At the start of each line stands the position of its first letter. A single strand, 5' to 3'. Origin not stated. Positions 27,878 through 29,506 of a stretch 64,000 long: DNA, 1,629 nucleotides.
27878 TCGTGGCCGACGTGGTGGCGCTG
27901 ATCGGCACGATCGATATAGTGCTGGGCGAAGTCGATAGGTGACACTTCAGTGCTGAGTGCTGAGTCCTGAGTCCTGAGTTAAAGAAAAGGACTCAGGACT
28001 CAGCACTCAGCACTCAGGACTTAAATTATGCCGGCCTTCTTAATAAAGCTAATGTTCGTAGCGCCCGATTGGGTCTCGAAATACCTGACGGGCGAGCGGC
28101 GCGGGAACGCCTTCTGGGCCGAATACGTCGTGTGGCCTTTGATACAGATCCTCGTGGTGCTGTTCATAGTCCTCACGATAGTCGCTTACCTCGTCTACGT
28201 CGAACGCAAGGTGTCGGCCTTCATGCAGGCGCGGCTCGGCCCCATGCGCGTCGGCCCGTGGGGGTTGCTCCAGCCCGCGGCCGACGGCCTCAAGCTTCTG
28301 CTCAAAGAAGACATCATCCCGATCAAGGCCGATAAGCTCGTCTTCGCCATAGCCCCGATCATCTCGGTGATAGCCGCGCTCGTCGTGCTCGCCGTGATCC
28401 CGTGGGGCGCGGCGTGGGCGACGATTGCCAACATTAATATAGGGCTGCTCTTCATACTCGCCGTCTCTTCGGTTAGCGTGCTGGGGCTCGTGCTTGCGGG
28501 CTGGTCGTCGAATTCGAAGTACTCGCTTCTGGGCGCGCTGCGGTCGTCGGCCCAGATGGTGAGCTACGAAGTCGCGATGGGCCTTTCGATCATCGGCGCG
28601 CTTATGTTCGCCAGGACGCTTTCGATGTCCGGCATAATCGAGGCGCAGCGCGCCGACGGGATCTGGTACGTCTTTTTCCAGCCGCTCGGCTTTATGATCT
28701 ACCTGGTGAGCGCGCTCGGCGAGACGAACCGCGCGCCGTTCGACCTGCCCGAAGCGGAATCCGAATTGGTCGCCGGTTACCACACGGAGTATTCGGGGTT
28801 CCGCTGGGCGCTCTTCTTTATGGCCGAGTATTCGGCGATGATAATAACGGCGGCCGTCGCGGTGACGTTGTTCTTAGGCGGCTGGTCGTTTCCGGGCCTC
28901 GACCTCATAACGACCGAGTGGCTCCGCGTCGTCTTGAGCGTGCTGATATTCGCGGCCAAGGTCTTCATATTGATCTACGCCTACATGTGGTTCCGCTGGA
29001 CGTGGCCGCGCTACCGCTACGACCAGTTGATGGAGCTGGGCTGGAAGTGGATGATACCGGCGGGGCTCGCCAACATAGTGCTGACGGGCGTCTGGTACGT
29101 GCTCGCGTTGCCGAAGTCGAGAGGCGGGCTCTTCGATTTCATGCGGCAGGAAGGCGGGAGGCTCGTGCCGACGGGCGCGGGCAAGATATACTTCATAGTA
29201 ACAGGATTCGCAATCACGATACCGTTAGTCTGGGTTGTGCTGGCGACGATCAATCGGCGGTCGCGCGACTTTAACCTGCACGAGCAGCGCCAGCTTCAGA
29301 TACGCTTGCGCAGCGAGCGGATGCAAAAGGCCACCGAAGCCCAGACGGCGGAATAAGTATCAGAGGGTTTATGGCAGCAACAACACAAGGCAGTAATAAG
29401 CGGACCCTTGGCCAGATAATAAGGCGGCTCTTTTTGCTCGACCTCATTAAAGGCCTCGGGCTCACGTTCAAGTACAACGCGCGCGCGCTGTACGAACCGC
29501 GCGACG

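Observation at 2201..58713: Family A: seven copies of a hairpin whose arms are mosaics of two heptamers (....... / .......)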

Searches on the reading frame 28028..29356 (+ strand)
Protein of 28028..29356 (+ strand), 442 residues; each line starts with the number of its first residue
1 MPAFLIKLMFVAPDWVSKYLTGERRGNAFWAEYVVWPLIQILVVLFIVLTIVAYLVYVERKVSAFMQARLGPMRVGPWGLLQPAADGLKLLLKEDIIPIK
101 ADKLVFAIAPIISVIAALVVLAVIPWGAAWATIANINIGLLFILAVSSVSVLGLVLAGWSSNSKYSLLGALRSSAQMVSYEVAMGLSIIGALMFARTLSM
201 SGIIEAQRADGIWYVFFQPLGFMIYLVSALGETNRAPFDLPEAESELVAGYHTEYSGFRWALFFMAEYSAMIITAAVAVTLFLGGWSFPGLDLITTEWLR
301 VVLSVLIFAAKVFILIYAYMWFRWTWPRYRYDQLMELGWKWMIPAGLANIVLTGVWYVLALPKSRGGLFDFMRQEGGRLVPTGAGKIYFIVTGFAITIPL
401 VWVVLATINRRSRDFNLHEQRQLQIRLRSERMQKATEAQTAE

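Call 16: find_encoding_contigs(protein=window:28028-29356:+, flank=2000, max_places=4)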
Protein window:28028-29356:+ (442 aa): 2 contigs read that carry it; 1 place shown.
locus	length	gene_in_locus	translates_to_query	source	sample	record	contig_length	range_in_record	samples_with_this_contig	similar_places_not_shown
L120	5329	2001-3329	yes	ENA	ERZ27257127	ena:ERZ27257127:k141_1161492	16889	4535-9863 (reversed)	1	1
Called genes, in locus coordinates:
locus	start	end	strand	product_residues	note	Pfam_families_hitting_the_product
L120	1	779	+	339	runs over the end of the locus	PF00329:Complex1_30kDa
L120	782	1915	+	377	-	PF00346:Complex1_49kDa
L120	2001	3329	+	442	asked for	PF00146:NADHdh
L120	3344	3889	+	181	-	PF13187:Fer4_9 (faint), PF13534:Fer4_17 (faint), PF14697:Fer4_21 (faint), PF12838:Fer4_7, PF00037:Fer4 (weak)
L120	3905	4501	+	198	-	PF00499:Oxidored_q3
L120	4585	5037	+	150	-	PF00420:Oxidored_q2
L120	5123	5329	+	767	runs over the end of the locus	PF00662:Proton_antipo_N, PF00361:Proton_antipo_M, PF01010:Proton_antipo_C (faint)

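Call 29: find_homologous_proteins(query=window:28028-29356:+, max_evalue=1e-50)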
Query window:28028-29356:+ (442 aa): 7999 proteins with E <= 1e-50 among 8000 candidates; the best 120 are listed.
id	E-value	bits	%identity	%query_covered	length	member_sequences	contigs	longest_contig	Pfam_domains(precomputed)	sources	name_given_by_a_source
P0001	4.2e-273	924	94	100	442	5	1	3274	PF00146.27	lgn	-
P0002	2.8e-271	918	94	100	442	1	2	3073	PF00146.27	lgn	-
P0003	6.2e-269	910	94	100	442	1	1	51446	PF00146.27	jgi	jgi:NADH-quinone oxidoreductase subunit H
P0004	2.1e-268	909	93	100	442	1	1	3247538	PF00146.27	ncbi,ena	-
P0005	3.0e-268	908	92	100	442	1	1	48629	PF00146.27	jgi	jgi:NADH-quinone oxidoreductase subunit H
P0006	5.4e-267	904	92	100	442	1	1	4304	PF00146.27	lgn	-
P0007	4.8e-264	894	92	100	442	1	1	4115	PF00146.27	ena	-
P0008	2.0e-258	876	91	100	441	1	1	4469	PF00146.27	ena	-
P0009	1.2e-255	867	88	100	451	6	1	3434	PF00146.27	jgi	jgi:NADH-quinone oxidoreductase subunit H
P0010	4.0e-255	865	88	100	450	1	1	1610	PF00146.27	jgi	jgi:NADH-quinone oxidoreductase subunit H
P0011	5.4e-248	841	95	91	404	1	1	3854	PF00146.27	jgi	jgi:NADH-quinone oxidoreductase subunit H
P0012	1.4e-247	840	95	91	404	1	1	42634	PF00146.27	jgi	jgi:NADH-quinone oxidoreductase subunit H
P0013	4.5e-246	835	84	100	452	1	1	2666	PF00146.27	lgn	-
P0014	7.0e-245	831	84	100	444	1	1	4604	PF00146.27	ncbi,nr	ncbi:MAG TPA: NADH-quinone oxidoreductase subunit NuoH [Blastocatellia bacterium]|nr:NADH-quinone ox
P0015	9.1e-243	824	82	100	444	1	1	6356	PF00146.27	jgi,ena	-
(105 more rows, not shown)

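Call 30: find_encoding_contigs(protein=P0004, flank=10000, max_places=1)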
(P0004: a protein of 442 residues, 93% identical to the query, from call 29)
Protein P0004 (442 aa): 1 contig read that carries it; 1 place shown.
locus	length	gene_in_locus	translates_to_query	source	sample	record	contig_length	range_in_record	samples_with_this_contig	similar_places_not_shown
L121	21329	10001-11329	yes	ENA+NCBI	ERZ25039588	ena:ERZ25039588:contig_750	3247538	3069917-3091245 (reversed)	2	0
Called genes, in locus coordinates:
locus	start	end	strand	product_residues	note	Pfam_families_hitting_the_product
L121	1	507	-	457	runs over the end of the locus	PF13727:CoA_binding_3 (weak), PF02397:Bac_transf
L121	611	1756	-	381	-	PF01656:CbiA (weak), PF06564:CBP_BcsQ, PF09140:MipZ, PF10609:ParA, PF13614:AAA_31 (weak)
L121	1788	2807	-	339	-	PF13191:AAA_16 (weak), PF13401:AAA_22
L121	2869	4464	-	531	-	-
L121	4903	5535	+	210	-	PF00196:GerE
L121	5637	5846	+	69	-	PF05402:PqqD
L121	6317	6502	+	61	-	-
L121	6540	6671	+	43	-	-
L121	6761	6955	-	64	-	-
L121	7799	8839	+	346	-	-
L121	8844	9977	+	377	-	PF00346:Complex1_49kDa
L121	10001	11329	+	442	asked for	PF00146:NADHdh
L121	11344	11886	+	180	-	PF13187:Fer4_9 (faint), PF14697:Fer4_21 (faint), PF12838:Fer4_7, PF00037:Fer4 (weak)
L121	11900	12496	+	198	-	PF00499:Oxidored_q3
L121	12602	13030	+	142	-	PF00420:Oxidored_q2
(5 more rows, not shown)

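Call 31: find_encoding_contigs(protein=P0003, flank=10000, max_places=1)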
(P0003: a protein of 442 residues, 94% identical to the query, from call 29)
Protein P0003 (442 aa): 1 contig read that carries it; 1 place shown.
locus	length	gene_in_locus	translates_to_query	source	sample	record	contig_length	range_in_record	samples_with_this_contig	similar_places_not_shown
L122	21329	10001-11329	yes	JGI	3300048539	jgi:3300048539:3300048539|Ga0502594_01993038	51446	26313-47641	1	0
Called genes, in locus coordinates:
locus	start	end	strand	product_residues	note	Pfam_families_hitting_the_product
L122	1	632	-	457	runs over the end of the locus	PF13727:CoA_binding_3, PF02397:Bac_transf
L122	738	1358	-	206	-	PF06564:CBP_BcsQ, PF09140:MipZ, PF10609:ParA, PF13614:AAA_31 (weak), PF01656:CbiA (weak)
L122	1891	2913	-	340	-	PF13191:AAA_16 (weak), PF13401:AAA_22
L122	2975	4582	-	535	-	-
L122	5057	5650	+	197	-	PF00196:GerE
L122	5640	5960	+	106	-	PF05402:PqqD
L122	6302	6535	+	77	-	-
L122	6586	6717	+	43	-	-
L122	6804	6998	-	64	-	-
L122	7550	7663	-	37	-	-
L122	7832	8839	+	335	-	PF00329:Complex1_30kDa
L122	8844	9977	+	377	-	PF00346:Complex1_49kDa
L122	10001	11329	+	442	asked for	PF00146:NADHdh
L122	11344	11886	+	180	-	PF13187:Fer4_9 (faint), PF13534:Fer4_17 (faint), PF14697:Fer4_21 (faint), PF12838:Fer4_7, PF00037:Fer4 (weak)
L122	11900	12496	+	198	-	PF00499:Oxidored_q3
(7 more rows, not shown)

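Call 32: find_encoding_contigs(protein=P0005, flank=10000, max_places=1)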
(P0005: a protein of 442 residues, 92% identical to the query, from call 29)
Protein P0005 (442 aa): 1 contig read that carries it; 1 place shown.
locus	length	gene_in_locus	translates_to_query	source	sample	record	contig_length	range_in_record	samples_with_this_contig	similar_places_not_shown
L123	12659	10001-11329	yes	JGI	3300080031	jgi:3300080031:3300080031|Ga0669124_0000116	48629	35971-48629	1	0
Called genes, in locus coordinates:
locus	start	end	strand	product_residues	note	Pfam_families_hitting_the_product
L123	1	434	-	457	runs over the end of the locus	PF13727:CoA_binding_3 (weak), PF02397:Bac_transf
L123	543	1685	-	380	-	PF06564:CBP_BcsQ, PF09140:MipZ (weak), PF10609:ParA, PF13614:AAA_31 (weak)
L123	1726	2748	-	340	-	PF13191:AAA_16 (faint), PF13401:AAA_22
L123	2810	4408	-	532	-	-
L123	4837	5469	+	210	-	PF00196:GerE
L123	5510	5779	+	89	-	PF05402:PqqD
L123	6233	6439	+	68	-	-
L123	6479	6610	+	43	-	-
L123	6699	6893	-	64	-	-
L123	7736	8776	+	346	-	PF00329:Complex1_30kDa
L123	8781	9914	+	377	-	PF00346:Complex1_49kDa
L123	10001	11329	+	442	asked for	PF00146:NADHdh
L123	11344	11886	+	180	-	PF13187:Fer4_9 (faint), PF13534:Fer4_17 (faint), PF14697:Fer4_21 (faint), PF12838:Fer4_7, PF00037:Fer4 (weak)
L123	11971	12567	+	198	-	PF00499:Oxidored_q3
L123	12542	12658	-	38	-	?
